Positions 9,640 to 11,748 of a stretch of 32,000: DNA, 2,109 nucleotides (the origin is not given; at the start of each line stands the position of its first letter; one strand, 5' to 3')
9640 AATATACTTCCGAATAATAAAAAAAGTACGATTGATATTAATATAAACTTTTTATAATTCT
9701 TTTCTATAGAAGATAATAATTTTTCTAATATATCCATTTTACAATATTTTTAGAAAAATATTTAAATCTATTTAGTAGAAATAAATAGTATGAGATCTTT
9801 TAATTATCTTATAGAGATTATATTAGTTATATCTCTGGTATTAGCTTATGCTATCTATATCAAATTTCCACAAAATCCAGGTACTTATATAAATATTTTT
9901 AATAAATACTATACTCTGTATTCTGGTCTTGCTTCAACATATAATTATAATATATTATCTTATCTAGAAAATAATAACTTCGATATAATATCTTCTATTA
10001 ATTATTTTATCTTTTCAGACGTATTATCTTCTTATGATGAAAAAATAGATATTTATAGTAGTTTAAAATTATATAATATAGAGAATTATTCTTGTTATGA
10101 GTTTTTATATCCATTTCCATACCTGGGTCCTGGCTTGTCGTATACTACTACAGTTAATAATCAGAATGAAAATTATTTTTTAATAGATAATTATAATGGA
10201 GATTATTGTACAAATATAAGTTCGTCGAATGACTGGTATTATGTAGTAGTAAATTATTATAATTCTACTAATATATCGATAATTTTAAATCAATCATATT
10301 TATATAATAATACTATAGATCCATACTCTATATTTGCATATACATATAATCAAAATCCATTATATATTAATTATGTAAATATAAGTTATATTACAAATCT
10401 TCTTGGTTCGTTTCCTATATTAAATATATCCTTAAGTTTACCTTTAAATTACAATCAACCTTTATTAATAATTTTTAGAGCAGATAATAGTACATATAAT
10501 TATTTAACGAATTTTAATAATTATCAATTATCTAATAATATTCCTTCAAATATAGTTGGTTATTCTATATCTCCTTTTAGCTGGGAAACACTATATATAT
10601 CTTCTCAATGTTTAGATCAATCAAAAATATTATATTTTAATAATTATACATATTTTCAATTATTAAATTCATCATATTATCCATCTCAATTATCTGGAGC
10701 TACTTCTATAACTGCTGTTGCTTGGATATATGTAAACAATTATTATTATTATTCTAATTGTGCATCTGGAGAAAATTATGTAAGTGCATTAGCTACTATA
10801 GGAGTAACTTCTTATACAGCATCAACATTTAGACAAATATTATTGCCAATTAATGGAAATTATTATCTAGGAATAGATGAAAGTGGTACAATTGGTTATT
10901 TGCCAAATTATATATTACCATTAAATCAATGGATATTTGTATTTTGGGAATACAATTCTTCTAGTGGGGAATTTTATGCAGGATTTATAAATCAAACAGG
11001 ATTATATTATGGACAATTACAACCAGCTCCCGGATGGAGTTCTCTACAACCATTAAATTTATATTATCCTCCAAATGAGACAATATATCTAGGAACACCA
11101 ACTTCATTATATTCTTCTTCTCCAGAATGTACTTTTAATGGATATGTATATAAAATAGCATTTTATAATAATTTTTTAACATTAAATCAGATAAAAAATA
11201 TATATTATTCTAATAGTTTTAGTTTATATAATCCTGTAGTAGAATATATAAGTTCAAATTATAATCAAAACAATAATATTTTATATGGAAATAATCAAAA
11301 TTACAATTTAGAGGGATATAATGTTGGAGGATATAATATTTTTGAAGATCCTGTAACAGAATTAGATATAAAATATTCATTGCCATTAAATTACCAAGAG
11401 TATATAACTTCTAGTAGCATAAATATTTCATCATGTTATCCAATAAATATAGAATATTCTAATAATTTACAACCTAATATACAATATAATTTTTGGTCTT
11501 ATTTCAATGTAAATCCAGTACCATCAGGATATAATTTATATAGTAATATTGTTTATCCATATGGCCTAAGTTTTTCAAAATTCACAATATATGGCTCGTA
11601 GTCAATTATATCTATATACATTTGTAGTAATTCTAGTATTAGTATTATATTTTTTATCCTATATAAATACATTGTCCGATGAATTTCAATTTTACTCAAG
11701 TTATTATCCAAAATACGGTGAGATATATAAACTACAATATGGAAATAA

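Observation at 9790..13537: Translationally coupled pair of Asn/Tyr-rich, N-terminally anchored lectin-fold proteins: candidate cell-surface or host-attachment module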

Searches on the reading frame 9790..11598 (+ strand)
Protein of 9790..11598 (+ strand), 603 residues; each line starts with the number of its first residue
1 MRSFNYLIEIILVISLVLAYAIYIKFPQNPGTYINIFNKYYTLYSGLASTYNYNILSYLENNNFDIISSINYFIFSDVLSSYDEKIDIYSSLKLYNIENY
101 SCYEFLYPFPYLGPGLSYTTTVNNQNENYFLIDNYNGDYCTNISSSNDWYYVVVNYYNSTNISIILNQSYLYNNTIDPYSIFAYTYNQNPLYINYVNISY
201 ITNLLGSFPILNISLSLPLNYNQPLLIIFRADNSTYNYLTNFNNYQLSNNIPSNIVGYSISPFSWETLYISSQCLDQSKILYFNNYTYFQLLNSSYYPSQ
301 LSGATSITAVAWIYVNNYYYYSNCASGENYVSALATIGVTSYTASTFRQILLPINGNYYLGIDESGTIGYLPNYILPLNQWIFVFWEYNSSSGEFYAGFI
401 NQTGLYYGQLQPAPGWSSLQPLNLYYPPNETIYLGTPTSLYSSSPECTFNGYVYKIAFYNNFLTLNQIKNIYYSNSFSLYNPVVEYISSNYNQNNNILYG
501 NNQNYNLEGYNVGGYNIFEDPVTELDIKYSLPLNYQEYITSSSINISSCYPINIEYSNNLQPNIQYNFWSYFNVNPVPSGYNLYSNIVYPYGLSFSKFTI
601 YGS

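Call 3: search_protein_families(library=pfam, proteins=[window:9790-11598:+], max_evalue=10)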
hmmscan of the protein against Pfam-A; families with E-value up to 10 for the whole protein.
window:9790-11598:+ (603 aa): 0 families

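Call 4: search_protein_families(library=ncbifam, proteins=[window:9790-11598:+], max_evalue=10)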
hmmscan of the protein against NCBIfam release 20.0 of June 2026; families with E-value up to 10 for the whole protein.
window:9790-11598:+ (603 aa): 0 families

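Call 5: find_homologous_proteins(query=window:9790-11598:+, max_evalue=0.001)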
Query window:9790-11598:+ (603 aa): 21 proteins with E <= 0.001 among 8000 candidates.
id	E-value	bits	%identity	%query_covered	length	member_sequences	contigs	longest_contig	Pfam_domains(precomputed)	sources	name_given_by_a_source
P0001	0.0e+0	1294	100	100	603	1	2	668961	-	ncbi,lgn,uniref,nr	ncbi:family U32 unassigned peptidase [Nanobdella aerobiophila]|uniref:Family U32 unassigned peptidas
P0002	2.9e-213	728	62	100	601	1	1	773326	-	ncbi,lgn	ncbi:hypothetical protein YN1_6950 [Nanoarchaeota archaeon]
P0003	3.3e-212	725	60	100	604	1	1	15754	-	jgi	-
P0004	6.2e-212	724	59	100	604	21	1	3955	-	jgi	jgi:hypothetical protein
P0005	6.9e-212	724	60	100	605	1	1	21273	-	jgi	jgi:hypothetical protein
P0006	5.0e-210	718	59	100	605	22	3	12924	-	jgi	-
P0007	7.1e-208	710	59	100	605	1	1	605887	-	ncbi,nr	ncbi:hypothetical protein Nps_01540 [Candidatus Nanopusillus acidilobi]|nr:hypothetical protein Nps_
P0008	1.2e-205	703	58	100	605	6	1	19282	-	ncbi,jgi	jgi:hypothetical protein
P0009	1.3e-205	703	59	100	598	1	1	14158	-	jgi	-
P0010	5.1e-205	701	59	100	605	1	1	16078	-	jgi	jgi:hypothetical protein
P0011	1.5e-204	699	58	100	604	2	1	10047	-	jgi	-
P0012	8.9e-204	697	57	100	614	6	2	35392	-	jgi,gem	-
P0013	1.2e-203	697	57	100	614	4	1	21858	-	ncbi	ncbi:MAG: hypothetical protein ACO2ON_01475 [Candidatus Nanopusillus sp.]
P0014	1.3e-203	696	59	100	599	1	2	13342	-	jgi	-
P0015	4.2e-202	691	58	100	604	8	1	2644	-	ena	-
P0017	4.9e-199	681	57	100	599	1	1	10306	-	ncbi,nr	ncbi:MAG: LamG domain-containing protein [Candidatus Nanopusillus sp.]|nr:LamG domain-containing pro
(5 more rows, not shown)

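Call 21: search_protein_families(library=pfam, proteins=[P0017], max_evalue=1)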
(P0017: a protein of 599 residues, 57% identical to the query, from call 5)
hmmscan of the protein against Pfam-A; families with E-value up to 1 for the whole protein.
P0017 (599 aa): 1 family
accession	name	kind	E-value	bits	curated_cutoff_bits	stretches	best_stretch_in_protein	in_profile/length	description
PF13385.13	Laminin_G_3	-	0.0018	18.9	27.6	1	290-400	4-96/151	Concanavalin A-like lectin/glucanases superfamily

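Call 22: search_solved_structures(query=A1, max_evalue=1)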
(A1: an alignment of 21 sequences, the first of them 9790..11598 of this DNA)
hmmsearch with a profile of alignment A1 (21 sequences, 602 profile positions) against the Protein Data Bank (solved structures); distinct sequences matched with E-value up to 1: 3.
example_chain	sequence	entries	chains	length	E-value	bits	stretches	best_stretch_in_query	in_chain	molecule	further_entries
7k58_D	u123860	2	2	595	0.048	15.8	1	118-228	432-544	Dynein intermediate chain 2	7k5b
8bx8_D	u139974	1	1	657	0.056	15.5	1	118-228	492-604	Dynein intermediate chain 2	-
6zyw_D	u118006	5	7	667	0.058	15.5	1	118-228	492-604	Dynein intermediate chain 2 | Dynein intermediate chain DIC2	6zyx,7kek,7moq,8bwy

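Call 24: predict_structure(alignment_id=A1)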
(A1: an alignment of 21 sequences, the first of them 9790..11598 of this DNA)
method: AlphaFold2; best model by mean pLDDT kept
length: 603 residues; sequences in the alignment: 21
mean_pLDDT: 53.5   pTM: 0.38
mean pLDDT of the five models: 53.5, 51.9, 47.8, 45.6, 43.4
residues with pLDDT >= 90: 18; 70-90: 179; 50-70: 108; < 50: 298
segments of 3 or more residues with pLDDT < 50: 24-116, 119-127, 235-250, 268-272, 274-303, 425-432, 436-438, 441-445, 488-603
pLDDT, mean of each block of 10 residues (from residue 1): 63 73 48 34 27 38 29 29 29 33 35 46 46 51 61 83 86 74 63 70 83 78 80 52 36 78 57 41 26 29 68 67 61 59 70 84 83 85 86 86 82 83 53 50 53 69 79 67 52 34 25 24 30 32 23 27 31 28 25 26 22
secondary structure, 60 per line:
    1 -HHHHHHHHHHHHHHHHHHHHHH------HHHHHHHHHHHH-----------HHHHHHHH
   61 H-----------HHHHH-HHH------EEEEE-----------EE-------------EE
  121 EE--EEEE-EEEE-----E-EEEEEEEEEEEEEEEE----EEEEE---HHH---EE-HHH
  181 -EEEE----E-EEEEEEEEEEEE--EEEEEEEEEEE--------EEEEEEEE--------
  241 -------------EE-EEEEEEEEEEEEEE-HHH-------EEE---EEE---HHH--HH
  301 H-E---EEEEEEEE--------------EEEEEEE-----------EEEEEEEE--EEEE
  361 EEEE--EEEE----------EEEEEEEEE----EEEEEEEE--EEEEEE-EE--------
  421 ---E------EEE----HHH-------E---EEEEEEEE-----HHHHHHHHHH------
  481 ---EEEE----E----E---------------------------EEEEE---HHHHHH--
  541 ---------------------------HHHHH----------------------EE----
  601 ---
elements in order: H2-23 H30-41 H53-61 H73-77 E88-92 E119-122 E125-128 E130-133 E141-156 E161-165 E182-185 E192-203 E206-216 E225-232 E257-270 E282-284 E288-290 E307-314 E329-335 E347-354 E357-364 E367-370 E381-389 E394-401 E404-409 E431-433 E452-459 H465-474 E484-487 E525-529 H533-538 H568-572

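Call 28: fold_search(model_id=the predicted structure, library=pdb)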
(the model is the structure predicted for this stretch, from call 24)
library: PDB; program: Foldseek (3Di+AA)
matches with E <= 10: 773; with E <= 0.001: 8
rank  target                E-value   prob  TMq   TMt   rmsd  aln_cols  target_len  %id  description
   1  5w6p_F                4.2e-05  1.00  0.21  0.19   5.7       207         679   13  Crystal structure of Bacteriophage CBA120 tailspike protein 2 enzymatically active domain (TSP2dN, orf211) (released 2018-10-24)
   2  5w6p_D                8.3e-05  1.00  0.22  0.20   5.7       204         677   14  Crystal structure of Bacteriophage CBA120 tailspike protein 2 enzymatically active domain (TSP2dN, orf211) (released 2018-10-24)
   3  8a7d_C                2.4e-04  1.00  0.22  0.15   5.1       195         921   11  Partial dimer complex of PAPP-A and its inhibitor STC2 (released 2022-11-02)
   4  4dqa                  3.7e-04  0.99  0.17  0.27  17.4       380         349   12  Crystal structure of a putative carbohydrate binding protein (BACOVA_03559) from Bacteroides ovatus ATCC 8483 at 1.50 A  (released 2012-03-21)
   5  6lve_A                4.8e-04  1.00  0.19  0.16   6.4       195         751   10  Structure of Dimethylformamidase, tetramer, E521A mutant (released 2020-06-03)
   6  4pbp_A                6.6e-04  1.00  0.20  0.54   5.2       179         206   15  crystal structure of zebrafish short-chain pentraxin protein (released 2015-03-25)
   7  6lvd_A                8.1e-04  1.00  0.21  0.17   7.2       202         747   10  Structure of Dimethylformamidase, tetramer, Y440A mutant (released 2020-06-03)
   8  3flp_A                9.5e-04  1.00  0.19  0.46   6.3       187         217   12  Crystal structure of native heptameric SAP-like pentraxin from Limulus polyphemus (released 2009-01-20)
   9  8d8o_B                1.2e-03  1.00  0.22  0.12   4.9       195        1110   11  Cryo-EM structure of substrate unbound PAPP-A (released 2022-09-28)
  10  6pnq_A                1.2e-03  1.00  0.16  0.40   8.2       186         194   12  Crystal structure of the SS2A splice insert-containing neurexin-1 LNS2 domain in complex with neurexophilin-1 (released 2019-10-09)
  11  6lvb_A                1.4e-03  1.00  0.20  0.16   7.2       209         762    9  Structure of Dimethylformamidase, tetramer (released 2020-06-03)
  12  8huy_B                1.5e-03  1.00  0.16  0.13   9.2       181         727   12  N-acetyl-(R)-beta-phenylalanine acylase (released 2023-03-15)
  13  8b55                  1.8e-03  1.00  0.18  0.48   4.8       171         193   13  Human ADGRG4 PTX-like domain (released 2022-10-19)
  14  8i59_A                2.2e-03  1.00  0.16  0.14   8.8       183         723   12  N-acetyl-(R)-beta-phenylalanine acylase, selenomethionyl derivative (released 2023-03-15)
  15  8i59_B                2.5e-03  1.00  0.16  0.14   7.7       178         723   12  N-acetyl-(R)-beta-phenylalanine acylase, selenomethionyl derivative (released 2023-03-15)
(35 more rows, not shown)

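Call 29: find_encoding_contigs(protein=P0001, flank=3000, max_places=2)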
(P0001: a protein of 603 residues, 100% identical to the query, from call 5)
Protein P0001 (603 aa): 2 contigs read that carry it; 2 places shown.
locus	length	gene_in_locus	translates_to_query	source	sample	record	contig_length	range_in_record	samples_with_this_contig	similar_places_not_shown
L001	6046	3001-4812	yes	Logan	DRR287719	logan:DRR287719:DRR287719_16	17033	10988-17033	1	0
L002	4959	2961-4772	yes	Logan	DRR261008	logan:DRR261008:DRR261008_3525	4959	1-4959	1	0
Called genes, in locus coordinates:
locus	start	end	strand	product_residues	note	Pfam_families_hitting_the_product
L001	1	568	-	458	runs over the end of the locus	PF01368:DHH (weak), PF27767:Arc_Cdc45 (weak), PF21763:DHH_CID (weak)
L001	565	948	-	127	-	PF08069:Ribosomal_S13_N (weak), PF00312:Ribosomal_S15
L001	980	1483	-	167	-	PF01161:PBP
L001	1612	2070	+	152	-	PF01951:Archease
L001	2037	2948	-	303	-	PF02355:SecD_SecF_C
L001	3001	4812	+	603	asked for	-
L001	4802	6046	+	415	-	?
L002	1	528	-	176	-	?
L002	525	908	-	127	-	PF08069:Ribosomal_S13_N (weak), PF00312:Ribosomal_S15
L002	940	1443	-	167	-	PF01161:PBP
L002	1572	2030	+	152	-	PF01951:Archease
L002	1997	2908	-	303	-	PF02355:SecD_SecF_C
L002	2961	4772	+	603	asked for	-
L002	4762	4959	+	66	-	?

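Call 57: find_encoding_contigs(protein=P0007, flank=8000, max_places=1)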
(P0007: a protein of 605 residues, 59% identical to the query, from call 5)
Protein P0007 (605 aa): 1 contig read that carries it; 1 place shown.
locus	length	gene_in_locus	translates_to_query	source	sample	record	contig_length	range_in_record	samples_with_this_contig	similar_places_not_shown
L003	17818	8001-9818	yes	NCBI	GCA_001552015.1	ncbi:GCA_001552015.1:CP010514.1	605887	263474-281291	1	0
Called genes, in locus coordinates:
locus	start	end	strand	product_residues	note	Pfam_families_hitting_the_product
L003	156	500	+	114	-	PF04343:DUF488, PF22751:DUF488-N3a, PF22752:DUF488-N3i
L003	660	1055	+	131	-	PF00411:Ribosomal_S11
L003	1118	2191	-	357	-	PF01368:DHH (faint), PF02272:DHHA1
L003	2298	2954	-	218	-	-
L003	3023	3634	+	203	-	-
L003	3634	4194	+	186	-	PF04266:ASCH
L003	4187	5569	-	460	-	PF01368:DHH, PF21763:DHH_CID (weak)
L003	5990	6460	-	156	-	PF01161:PBP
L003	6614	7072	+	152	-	PF01951:Archease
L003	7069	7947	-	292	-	PF02355:SecD_SecF_C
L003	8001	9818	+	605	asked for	-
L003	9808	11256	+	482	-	-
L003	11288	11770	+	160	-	-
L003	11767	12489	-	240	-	-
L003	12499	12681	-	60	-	PF08271:Zn_Ribbon_TF (faint)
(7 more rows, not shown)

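Call 58: find_encoding_contigs(protein=P0002, flank=8000, max_places=1)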
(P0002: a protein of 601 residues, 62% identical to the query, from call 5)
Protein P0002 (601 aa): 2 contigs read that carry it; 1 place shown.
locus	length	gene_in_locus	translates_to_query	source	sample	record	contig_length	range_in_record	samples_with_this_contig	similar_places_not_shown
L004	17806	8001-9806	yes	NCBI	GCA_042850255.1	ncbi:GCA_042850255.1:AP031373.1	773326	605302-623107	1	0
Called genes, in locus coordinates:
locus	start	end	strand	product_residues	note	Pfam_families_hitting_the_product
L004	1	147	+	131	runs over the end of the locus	PF00411:Ribosomal_S11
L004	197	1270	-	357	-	PF01368:DHH, PF02272:DHHA1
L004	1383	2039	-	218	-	-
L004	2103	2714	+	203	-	-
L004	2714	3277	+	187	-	PF04266:ASCH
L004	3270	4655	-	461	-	PF01368:DHH, PF21763:DHH_CID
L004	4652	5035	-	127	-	PF00312:Ribosomal_S15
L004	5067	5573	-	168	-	PF01161:PBP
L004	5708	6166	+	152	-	PF01951:Archease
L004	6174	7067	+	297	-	-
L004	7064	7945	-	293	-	PF02355:SecD_SecF_C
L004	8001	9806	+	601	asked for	-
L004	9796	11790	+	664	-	-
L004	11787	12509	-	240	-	-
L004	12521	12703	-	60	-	-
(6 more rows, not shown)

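Call 76: search_protein_representatives(alignment_id=A1)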
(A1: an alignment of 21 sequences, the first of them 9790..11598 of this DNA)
Query: 21 sequences, 602 profile positions. Proteins with E-value up to 0.001 (for the whole library): 21; up to 1e-10: 12; up to 1e-30: 7. The best 21 are listed.
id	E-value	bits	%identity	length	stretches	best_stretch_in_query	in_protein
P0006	0.0e+00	1143.2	-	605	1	1-602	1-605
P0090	6.3e-123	428.3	-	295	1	1-296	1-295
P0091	4.1e-115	402.5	-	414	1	189-602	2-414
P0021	4.8e-98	346.1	-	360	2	6-330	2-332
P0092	9.9e-45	170.0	-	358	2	6-276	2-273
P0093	7.6e-43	163.8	-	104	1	384-474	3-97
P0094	6.4e-31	124.4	-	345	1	1-320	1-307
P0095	3.1e-23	99.0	-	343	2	1-278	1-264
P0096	9.6e-22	94.1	-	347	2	2-290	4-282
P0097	1.1e-17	80.6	-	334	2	2-319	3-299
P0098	1.9e-17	79.9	-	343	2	6-278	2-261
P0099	4.2e-16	75.5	-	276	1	301-508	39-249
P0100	1.7e-10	56.9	-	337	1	17-295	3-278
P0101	7.8e-10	54.7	-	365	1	1-272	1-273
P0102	2.4e-09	53.2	-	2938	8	437-474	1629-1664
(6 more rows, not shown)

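Call 81: find_related_loci(query=A8, collection=genome_contigs, flank=6000)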
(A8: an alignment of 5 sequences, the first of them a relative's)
Query A8 (345 aa) in genome_contigs; peptide patterns used: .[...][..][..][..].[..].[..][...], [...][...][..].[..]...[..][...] (x = any residue, [..] = any of these).
18 stretches matched a pattern; 2 encode a relative of the query (tblastn E <= 1e-3); 2 distinct loci.
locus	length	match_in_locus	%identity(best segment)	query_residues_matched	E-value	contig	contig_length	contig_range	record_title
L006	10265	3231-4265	100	1-345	0e+0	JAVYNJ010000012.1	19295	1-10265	MAG: Nanopusillaceae archaeon isolate DRC_201705_bins_67 DRC_201705_bins_67_scaffold_12, whole genome shotgun sequence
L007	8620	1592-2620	37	1-345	6e-50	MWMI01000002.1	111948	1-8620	MAG: Candidatus Nanoclepta minutus isolate Ncl-1 contig_2B, whole genome shotgun sequence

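Call 117: search_protein_families(library=pfam, proteins=[L007:1592-2620:+, L007:2613-3476:+, L006:3231-4265:+, L006:4258-5445:+, P0096, P0097, P0101, P0099], max_evalue=0.1)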
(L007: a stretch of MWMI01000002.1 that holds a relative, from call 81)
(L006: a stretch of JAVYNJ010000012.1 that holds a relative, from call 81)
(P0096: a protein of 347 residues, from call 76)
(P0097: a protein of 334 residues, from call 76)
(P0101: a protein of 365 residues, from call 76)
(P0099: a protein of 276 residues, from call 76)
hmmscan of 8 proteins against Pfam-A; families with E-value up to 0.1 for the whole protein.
L007:1592-2620:+ (343 aa): 0 families

L007:2613-3476:+ (288 aa): 0 families

L006:3231-4265:+ (345 aa): 0 families

L006:4258-5445:+ (396 aa): 0 families

P0096 (347 aa): 1 family
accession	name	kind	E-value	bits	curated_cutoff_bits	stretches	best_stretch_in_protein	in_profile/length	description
PF14213.11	DUF4325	-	0.016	15.3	23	1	46-68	27-49/64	STAS-like domain of unknown function (DUF4325)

P0097 (334 aa): 2 families
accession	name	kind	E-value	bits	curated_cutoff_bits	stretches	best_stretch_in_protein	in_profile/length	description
PF00750.26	tRNA-synt_1d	-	0.023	14.1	23.3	1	212-310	88-184/349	tRNA synthetases class I (R), catalytic domain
PF19952.5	DUF6414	-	0.064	13.4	25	1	172-217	181-226/283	Domain of unknown function (DUF6414)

P0101 (365 aa): 0 families

P0099 (276 aa): 1 family
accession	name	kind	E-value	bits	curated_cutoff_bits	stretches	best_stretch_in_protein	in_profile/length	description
PF13385.13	Laminin_G_3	-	0.0021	18.6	27.6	1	36-208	10-150/151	Concanavalin A-like lectin/glucanases superfamily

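Call 122: search_protein_families(library=phrogs, proteins=[window:9790-11598:+, P0006], max_evalue=0.01)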
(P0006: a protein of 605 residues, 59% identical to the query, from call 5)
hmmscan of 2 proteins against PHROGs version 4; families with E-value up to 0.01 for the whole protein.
window:9790-11598:+ (603 aa): 0 families

P0006 (605 aa): 0 families
